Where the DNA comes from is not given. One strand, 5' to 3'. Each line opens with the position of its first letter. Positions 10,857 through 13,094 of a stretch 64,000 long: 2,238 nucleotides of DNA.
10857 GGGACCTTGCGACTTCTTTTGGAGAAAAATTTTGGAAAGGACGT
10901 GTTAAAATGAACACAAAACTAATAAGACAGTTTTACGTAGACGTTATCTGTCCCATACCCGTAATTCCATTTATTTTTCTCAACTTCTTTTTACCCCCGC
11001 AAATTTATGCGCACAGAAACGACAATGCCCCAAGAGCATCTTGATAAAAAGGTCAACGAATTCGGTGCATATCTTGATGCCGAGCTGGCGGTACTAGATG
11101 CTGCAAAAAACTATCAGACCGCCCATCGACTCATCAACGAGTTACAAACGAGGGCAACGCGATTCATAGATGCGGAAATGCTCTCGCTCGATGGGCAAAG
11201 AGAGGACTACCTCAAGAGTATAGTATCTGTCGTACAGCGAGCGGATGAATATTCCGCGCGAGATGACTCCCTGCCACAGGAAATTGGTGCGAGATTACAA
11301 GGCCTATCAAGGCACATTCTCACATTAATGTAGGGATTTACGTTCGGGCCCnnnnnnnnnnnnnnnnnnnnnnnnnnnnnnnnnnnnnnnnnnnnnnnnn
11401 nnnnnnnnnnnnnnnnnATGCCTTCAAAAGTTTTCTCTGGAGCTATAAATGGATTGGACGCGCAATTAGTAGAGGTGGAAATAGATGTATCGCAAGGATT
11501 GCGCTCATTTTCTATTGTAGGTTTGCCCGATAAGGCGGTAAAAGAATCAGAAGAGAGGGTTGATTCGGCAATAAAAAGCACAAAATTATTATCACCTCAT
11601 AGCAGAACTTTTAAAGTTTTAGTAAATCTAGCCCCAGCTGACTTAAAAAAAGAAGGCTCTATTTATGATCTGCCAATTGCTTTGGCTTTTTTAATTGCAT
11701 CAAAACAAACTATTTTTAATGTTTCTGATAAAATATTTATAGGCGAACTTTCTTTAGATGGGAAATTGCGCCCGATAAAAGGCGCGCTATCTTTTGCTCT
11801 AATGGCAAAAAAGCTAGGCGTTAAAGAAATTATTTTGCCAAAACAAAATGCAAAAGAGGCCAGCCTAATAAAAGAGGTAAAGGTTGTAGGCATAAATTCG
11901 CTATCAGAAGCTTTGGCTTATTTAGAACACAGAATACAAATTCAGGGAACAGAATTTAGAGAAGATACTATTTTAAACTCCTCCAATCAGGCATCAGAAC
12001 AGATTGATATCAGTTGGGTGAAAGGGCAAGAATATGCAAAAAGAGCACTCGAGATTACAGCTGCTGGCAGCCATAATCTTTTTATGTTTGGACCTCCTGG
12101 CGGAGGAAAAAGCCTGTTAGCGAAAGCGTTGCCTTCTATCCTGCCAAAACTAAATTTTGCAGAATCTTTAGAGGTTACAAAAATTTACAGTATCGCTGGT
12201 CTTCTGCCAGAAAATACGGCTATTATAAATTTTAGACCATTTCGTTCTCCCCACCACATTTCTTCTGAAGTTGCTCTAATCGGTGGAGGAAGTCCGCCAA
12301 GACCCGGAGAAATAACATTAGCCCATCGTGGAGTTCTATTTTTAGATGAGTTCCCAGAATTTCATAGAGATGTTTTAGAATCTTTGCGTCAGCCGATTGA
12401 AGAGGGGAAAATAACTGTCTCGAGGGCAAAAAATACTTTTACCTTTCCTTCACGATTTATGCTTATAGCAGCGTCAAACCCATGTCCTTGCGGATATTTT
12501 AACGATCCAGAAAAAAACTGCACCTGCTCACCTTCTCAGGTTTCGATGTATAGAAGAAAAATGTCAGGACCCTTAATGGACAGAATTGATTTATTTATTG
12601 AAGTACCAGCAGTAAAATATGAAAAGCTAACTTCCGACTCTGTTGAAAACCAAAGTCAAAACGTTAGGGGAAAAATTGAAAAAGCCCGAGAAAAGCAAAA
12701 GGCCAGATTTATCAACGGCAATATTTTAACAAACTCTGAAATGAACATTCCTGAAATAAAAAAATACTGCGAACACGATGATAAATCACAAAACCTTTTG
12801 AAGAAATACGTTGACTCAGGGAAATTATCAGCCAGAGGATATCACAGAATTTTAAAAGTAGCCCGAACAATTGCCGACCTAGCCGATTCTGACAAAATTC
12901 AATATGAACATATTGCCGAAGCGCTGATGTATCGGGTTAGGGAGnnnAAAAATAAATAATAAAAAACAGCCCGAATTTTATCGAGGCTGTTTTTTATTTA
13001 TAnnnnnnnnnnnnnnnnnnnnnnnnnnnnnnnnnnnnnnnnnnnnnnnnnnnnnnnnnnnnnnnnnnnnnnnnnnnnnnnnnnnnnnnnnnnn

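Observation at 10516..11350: High-GC islet 1: two orphan genes with their own canonical promoter in a low-GC genome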

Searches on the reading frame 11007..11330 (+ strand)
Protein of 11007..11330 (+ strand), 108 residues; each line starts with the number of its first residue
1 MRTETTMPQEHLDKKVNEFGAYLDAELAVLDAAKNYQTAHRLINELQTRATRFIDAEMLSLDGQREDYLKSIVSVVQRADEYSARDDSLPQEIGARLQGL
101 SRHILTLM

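Call 12: search_protein_families(library=pfam, proteins=[window:11007-11330:+], max_evalue=1)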
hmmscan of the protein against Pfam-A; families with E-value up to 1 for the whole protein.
window:11007-11330:+ (108 aa): 3 families
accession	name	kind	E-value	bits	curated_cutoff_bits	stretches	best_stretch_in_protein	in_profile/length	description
PF02895.20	H-kinase_dim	-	0.026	15.4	23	0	12-50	28-65/68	Signal transducing histidine kinase, homodimeric domain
PF22456.1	PqqF-like_C_4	-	0.1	13.2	27.5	1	8-52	47-91/100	PQQ synthase PqqF-like, C-terminal lobe domain 4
PF17190.9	RecG_N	-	0.16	13.1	23.1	1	22-81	5-64/89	RecG N-terminal helical domain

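Call 13: search_protein_families(library=phrogs, proteins=[window:11007-11330:+], max_evalue=1)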
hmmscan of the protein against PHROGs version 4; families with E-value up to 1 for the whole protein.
window:11007-11330:+ (108 aa): 4 families
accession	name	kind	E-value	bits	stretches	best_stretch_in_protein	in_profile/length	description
phrog_118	-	connector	0.0042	18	0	21-40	14-32/76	head-tail adaptor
phrog_5754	-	unknown function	0.031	14.9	1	10-54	14-57/62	-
phrog_16674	-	other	0.05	12.2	1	9-76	572-644/1364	DNA methyltransferase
phrog_24772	-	unknown function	0.16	11.2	1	6-40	50-84/558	-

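Call 23: find_homologous_proteins(query=window:11007-11330:+, max_evalue=0.01)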
Query window:11007-11330:+ (108 aa): 1 proteins with E <= 0.01 among 3 candidates.
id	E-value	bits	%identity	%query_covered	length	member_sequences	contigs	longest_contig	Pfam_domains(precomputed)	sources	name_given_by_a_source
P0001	4.3e-62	224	100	100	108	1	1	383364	-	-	-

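Call 31: search_protein_representatives(protein=window:11007-11330:+)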
Query: 108 residues. Proteins with E-value up to 0.001 (for the whole library): 5; up to 1e-10: 1; up to 1e-30: 1. The best 5 are listed.
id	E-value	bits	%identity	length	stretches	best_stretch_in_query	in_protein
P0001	1.4e-62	224.0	100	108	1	1-108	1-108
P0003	3.5e-06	43.5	36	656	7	9-27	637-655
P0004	9.3e-05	38.9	40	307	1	16-105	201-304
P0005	1.8e-04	38.0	37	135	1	11-105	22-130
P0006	4.9e-04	36.6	23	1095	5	5-47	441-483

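Call 36: find_homologous_proteins(query=A1, max_evalue=0.01)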
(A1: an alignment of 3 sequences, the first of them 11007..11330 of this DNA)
Query A1 (3 sequences) (108 aa, profile of the alignment): 9 proteins with E <= 0.01 among 1652 candidates.
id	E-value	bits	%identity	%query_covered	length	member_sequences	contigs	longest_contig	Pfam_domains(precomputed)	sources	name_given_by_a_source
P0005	9.5e-52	192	32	88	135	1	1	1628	-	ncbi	-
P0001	3.9e-40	155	100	100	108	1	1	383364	-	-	-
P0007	2.1e-36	143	30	90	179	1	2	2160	-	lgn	-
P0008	4.7e-35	138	31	90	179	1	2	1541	-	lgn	-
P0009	4.5e-33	132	29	90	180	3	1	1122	-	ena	-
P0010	2.6e-32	130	34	91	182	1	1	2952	-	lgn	-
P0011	5.0e-31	125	31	91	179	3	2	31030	-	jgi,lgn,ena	jgi:hypothetical protein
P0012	1.6e-26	111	28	90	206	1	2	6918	-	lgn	-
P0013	2.5e-23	101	30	80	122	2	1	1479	-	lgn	-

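Call 37: find_related_loci(query=A1, collection=genome_contigs, flank=6000)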
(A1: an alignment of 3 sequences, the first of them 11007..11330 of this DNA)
Query A1 (108 aa) in genome_contigs; peptide patterns used: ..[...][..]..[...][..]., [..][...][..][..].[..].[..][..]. (x = any residue, [..] = any of these).
97 stretches matched a pattern, but none encodes a relative of the query by tblastn (E <= 1e-3).

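Call 38: find_encoding_contigs(protein=P0011, flank=8000, max_places=3)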
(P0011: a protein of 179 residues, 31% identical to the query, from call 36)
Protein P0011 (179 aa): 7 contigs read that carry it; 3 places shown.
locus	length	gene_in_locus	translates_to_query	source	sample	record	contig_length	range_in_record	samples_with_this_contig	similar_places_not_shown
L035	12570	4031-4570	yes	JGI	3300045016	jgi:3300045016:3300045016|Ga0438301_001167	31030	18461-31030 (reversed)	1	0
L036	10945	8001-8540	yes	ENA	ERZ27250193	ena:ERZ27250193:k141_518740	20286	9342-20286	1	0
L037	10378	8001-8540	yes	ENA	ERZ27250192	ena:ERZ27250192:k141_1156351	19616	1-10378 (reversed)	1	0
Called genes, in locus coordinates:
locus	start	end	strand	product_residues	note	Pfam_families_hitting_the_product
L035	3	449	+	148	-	?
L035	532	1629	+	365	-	PF11104:PilM_2, PF06723:MreB_Mbl (faint), PF14450:FtsA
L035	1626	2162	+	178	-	-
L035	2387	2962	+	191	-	-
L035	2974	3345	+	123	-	-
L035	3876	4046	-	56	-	-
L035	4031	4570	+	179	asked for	-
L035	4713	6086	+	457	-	PF01566:Nramp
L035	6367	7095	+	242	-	PF02518:HATPase_c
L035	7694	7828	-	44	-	-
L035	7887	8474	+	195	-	PF09568:RE_MjaI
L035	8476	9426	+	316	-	PF01555:N6_N4_Mtase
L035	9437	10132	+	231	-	PF01551:Peptidase_M23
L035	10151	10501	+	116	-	PF24709:DUF7670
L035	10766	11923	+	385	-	PF00438:S-AdoMet_synt_N, PF02772:S-AdoMet_synt_M, PF02773:S-AdoMet_synt_C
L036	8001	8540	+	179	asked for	-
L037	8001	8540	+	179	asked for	-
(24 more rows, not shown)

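Call 39: find_encoding_contigs(protein=P0012, flank=6000, max_places=3)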
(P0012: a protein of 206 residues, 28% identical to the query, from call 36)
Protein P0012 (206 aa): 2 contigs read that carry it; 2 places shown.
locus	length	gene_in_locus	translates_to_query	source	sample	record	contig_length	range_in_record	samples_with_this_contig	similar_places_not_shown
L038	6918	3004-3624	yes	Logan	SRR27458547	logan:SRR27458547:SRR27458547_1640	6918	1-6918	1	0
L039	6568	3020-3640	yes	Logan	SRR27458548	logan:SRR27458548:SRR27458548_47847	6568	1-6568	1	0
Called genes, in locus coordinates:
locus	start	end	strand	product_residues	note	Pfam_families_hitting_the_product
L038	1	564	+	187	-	?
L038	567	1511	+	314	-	-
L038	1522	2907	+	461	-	PF04932:Wzy_C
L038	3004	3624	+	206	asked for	-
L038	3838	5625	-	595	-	PF13205:Big_5, PF13529:Peptidase_C39_2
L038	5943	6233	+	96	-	PF00166:Cpn10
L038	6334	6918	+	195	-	?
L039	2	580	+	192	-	?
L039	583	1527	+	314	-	-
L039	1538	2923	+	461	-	PF04932:Wzy_C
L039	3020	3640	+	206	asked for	-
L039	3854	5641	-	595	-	PF13205:Big_5, PF13529:Peptidase_C39_2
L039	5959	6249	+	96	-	PF00166:Cpn10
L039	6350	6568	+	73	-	?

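Call 47: search_protein_families(library=pfam, alignment_id=A2, max_evalue=0.1)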
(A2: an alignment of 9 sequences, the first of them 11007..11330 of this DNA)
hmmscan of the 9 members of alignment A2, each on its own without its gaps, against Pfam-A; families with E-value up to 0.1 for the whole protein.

A. member 1, window:11007-11330:+ (108 aa): 1 family
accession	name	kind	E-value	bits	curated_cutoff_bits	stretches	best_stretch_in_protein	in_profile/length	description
PF02895.20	H-kinase_dim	-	0.026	15.4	23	0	12-50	28-65/68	Signal transducing histidine kinase, homodimeric domain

B. families by the number of members that match (of 9 scanned): 2 families
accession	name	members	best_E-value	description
PF02895.20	H-kinase_dim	1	0.026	Signal transducing histidine kinase, homodimeric domain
PF08565.17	CDC37_M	1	0.061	Cdc37 Hsp90 binding domain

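Call 48: search_solved_structures(query=A2, max_evalue=1)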
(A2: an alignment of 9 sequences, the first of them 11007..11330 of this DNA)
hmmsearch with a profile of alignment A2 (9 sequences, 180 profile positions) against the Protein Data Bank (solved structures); distinct sequences matched with E-value up to 1: 4.
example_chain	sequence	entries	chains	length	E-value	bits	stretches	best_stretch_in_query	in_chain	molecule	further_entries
3g1j_A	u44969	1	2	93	0.29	14.2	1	79-123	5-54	Integron cassette protein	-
2xv9_A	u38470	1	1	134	0.38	13.8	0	30-53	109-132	ABA-1A1 REPEAT UNIT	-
5g4d_A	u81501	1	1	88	0.44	13.6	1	95-143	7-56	CRISPR-ASSOCIATED ENDORIBONUCLEASE CAS2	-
8kd9_A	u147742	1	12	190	0.9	12.6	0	97-145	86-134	RNA-free ribonuclease P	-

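Call 53: predict_structure(alignment_id=A2)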
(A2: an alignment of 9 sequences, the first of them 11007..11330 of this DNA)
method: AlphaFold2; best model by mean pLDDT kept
length: 108 residues; sequences in the alignment: 9
mean_pLDDT: 78.3   pTM: 0.68
mean pLDDT of the five models: 78.3, 77.7, 74.8, 72.6, 71.3
residues with pLDDT >= 90: 3; 70-90: 87; 50-70: 15; < 50: 3
segments of 3 or more residues with pLDDT < 50: 1-3
pLDDT, mean of each block of 10 residues (from residue 1): 57 88 86 78 86 85 83 84 57 78 79
secondary structure, 60 per line:
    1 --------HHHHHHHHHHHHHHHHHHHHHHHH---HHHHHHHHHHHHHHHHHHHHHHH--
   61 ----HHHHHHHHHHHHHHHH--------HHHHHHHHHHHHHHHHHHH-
elements in order: H9-32 H36-58 H65-80 H89-107

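Call 57: fold_search(model_id=the predicted structure, library=pdb)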
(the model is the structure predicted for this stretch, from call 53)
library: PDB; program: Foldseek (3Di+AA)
matches with E <= 10: 434; with E <= 0.001: 0
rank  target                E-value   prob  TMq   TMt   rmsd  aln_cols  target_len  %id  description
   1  4oyd_B                2.4e-01  0.20  0.25  0.24  17.2       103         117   16  Crystal structure of a computationally designed inhibitor of an Epstein-Barr viral Bcl-2 protein (released 2014-07-09)
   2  7dgy                  3.5e-01  0.97  0.58  0.61   3.4        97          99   11  De novo designed protein H4C2R (released 2021-12-15)
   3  9dbu                  3.9e-01  0.91  0.53  0.54   4.7        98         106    9  Apo Structure of Computationally Designed Homotetramer PW1 (released 2025-08-27)
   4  6r2g_A                4.2e-01  0.33  0.33  0.26  20.2       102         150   18  Crystal structure of a single-chain protein mimetic of the gp41 NHR trimer in complex with the synthetic CHR peptide C (released 2019-07-10)
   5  5k7v_A                6.5e-01  0.77  0.51  0.25   4.7       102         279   18  Computational Design of Self-Assembling Cyclic Protein Homooligomers (released 2017-04-12)
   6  4dlq_A                7.7e-01  0.69  0.50  0.19   7.4       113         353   16  Crystal structure of the GAIN and HormR domains of CIRL 1/Latrophilin 1 (CL1) (released 2012-02-22)
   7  1fjg_T                7.7e-01  0.25  0.29  0.31   7.7        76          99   16  STRUCTURE OF THE THERMUS THERMOPHILUS 30S RIBOSOMAL SUBUNIT IN COMPLEX WITH THE ANTIBIOTICS STREPTOMYCIN, SPECTINOMYCI (released 2000-09-25)
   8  9clb_F                7.7e-01  0.18  0.29  0.27  17.3        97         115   10  Crystal structure of Bak bound to the inhibitory aBAK (released 2025-07-16)
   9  4l8i_A                8.2e-01  0.35  0.42  0.40  14.7       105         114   15  Crystal structure of RSV epitope scaffold FFL_005 (released 2014-02-12)
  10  8ek4_A                8.7e-01  0.35  0.42  0.35  17.9       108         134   15  De novo designed ice-binding proteins from twist-constrained helices (released 2023-07-12)
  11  4y4o_2t               8.7e-01  0.25  0.29  0.32   7.6        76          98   17  Crystal structure of the Thermus thermophilus 70S ribosome with rRNA modifications and bound to protein Y (YfiA) at 2 (released 2015-03-18)
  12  3lhp_S                8.7e-01  0.21  0.33  0.31  16.9       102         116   19  Crystal structure of HIV epitope-scaffold 4E10_D0_1ISEA_004_N 4E10 Fv complex (released 2010-09-22)
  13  5v8i_1t               9.2e-01  0.20  0.27  0.30   7.6        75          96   21  Thermus thermophilus 70S ribosome lacking ribosomal protein uS17 (released 2018-03-28)
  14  2gsc_E                9.2e-01  0.20  0.31  0.30  15.0       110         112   14  Crystal Structure of the Conserved Hypothetical Cytosolic Protein Xcc0516 from Xanthomonas campestris (released 2006-10-03)
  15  9div_H                1.0e+00  0.12  0.26  0.23  12.6       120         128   11  The crystal structure of de novo designed ChuA binding protein C8 (released 2025-05-21)
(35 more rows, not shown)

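Call 58: fold_search(model_id=the predicted structure, library=viral)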
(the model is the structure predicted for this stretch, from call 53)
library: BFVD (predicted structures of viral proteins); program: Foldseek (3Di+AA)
matches with E <= 10: 360; with E <= 0.001: 0
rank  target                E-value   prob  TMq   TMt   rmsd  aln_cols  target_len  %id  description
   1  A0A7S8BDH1            3.1e-01  0.44  0.35  0.19  11.6       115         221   13  Uncharacterized protein [Medusavirus stheno T3]
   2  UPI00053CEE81         4.8e-01  0.25  0.33  0.23  21.4       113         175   18  (no name look-up for this kind of identifier)
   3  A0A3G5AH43            5.4e-01  0.35  0.37  0.18   9.8       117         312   14  Uncharacterized protein [Sylvanvirus sp.]
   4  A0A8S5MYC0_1          5.7e-01  0.20  0.34  0.04  17.1       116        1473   16  Nuclease [Myoviridae sp. ctRRy11]
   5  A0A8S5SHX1            6.1e-01  0.66  0.46  0.44   7.7       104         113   15  Uncharacterized protein [Phage sp. ctqZP6]
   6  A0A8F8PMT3            6.4e-01  0.30  0.35  0.11   8.7       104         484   10  Uncharacterized protein [Clandestinovirus]
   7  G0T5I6                6.4e-01  0.14  0.28  0.16  12.8       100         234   12  RING-type domain-containing protein [Wiseana iridescent virus]
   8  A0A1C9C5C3            7.6e-01  0.51  0.44  0.42   5.8       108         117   10  Uncharacterized protein [Heterosigma akashiwo virus 01]
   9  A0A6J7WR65            7.6e-01  0.41  0.38  0.18  10.0       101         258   17  Uncharacterized protein [uncultured Caudovirales phage]
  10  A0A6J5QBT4            8.0e-01  0.30  0.42  0.41  12.8       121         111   17  Uncharacterized protein [uncultured Caudovirales phage]
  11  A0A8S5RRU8            8.0e-01  0.15  0.30  0.26  10.6       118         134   12  Avd-like protein [Myoviridae sp. ct5xZ3]
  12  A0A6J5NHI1            8.5e-01  0.33  0.38  0.09  10.9       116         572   12  Uncharacterized protein [uncultured Caudovirales phage]
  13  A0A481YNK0            9.0e-01  0.54  0.47  0.33   6.6       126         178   18  Uncharacterized protein [Pithovirus LCDPAC01]
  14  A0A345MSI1            9.0e-01  0.23  0.37  0.37  10.1       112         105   17  (no name in the UniProt tables at hand)
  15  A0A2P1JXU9            9.0e-01  0.21  0.34  0.29  13.8        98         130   10  Uncharacterized protein [Rhodococcus phage Finch]
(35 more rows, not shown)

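Call 62: find_related_loci(query=A2, collection=viral_contigs, flank=5000)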
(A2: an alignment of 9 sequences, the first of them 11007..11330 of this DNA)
Query A2 (108 aa) in viral_contigs; peptide patterns used: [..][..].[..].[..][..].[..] (x = any residue, [..] = any of these).
75 stretches matched a pattern, but none encodes a relative of the query by tblastn (E <= 1e-3).

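Call 64: search_protein_families(library=padloc, proteins=[window:11007-11330:+, P0011, P0012, P0004], max_evalue=1)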
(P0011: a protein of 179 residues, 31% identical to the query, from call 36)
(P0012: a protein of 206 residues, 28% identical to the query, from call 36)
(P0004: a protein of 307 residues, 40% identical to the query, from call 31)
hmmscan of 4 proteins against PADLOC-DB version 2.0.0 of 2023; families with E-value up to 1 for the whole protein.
window:11007-11330:+ (108 aa): 2 families
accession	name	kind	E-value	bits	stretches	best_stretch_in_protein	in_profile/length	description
PDLC02631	DrmD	-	0.012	13.1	1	29-80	79-130/227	DrmD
PDLC02694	Orf5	-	0.02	11.6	1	10-63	189-243/574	Orf5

P0011 (179 aa): 0 families

P0012 (206 aa): 0 families

P0004 (307 aa): 0 families

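Call 65: search_protein_families(library=ncbifam, proteins=[window:11007-11330:+, P0011, P0012, P0004], max_evalue=1)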
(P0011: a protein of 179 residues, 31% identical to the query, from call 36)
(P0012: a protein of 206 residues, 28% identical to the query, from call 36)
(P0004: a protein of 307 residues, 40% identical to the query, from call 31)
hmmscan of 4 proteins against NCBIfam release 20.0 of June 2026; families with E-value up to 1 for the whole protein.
window:11007-11330:+ (108 aa): 0 families

P0011 (179 aa): 0 families

P0012 (206 aa): 0 families

P0004 (307 aa): 1 family
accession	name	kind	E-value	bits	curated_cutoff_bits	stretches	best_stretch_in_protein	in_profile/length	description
TIGR00233.1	trpS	equivalog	0.13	11.5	176.75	1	199-261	255-317/328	tryptophan--tRNA ligase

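Call 85: find_related_loci(query=A1, collection=metagenome_contigs, flank=4000)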
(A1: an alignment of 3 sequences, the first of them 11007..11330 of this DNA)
Query A1 (108 aa) in metagenome_contigs; peptide patterns used: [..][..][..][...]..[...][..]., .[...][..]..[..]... (x = any residue, [..] = any of these).
595 stretches matched a pattern (row limit reached: there are more); 1 encode a relative of the query (tblastn E <= 1e-3); 1 distinct loci.
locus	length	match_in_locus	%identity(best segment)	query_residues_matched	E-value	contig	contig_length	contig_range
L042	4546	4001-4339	30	9-105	3e-11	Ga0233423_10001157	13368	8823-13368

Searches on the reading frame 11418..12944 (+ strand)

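Call 12: search_protein_families(library=pfam, proteins=[window:11418-12944:+], max_evalue=1)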
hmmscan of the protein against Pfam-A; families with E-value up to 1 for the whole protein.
window:11418-12944:+ (509 aa): 14 families
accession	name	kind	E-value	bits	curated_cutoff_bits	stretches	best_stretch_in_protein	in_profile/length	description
PF01078.27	Mg_chelatase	-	2.2e-92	308.5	20.3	1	197-403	1-206/207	Magnesium chelatase, subunit ChlI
PF13541.12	ChlI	-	5.3e-42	143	27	1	20-144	1-121/121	Subunit ChlI of Mg-chelatase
PF13335.12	Mg_chelatase_C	-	6.8e-31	107.2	26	1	411-506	2-94/94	Magnesium chelatase, subunit ChlI C-terminal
PF00493.29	MCM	-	8.6e-10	38.5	23.3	1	296-394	114-202/224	MCM P-loop domain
PF07728.20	AAA_5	-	3.4e-09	37.3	22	1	220-357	1-125/139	AAA domain (dynein-related subfamily)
PF05362.19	Lon_C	-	6.7e-07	29.5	21.1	1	16-151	41-179/205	Lon protease (S16) C-terminal proteolytic domain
PF00158.32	Sigma54_activat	-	0.00035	20.7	20.2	1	292-354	82-142/168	Sigma-54 interaction domain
PF00004.35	AAA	-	0.00051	20.9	21.2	1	222-242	2-22/131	ATPase family associated with various cellular activities (AAA)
PF20030.5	bpMoxR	-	0.0017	17.9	27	1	208-246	21-59/205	MoxR domain in the MoxR-vWA-beta-propeller ternary systems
PF07724.20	AAA_2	-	0.0029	18.1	27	1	296-354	56-124/166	AAA domain (Cdc48 subfamily)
PF17956.6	NAPRTase_C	-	0.051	14.5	23.3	1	382-453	11-81/111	Nicotinate phosphoribosyltransferase C-terminal domain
PF14532.12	Sigma54_activ_2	-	0.076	13.7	25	0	208-239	11-42/138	Sigma-54 interaction domain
PF07726.17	AAA_3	-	0.086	13.2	27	1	307-357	66-114/131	ATPase family associated with various cellular activities (AAA)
PF13401.12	AAA_22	-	0.11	13.3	27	0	221-281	8-50/130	AAA domain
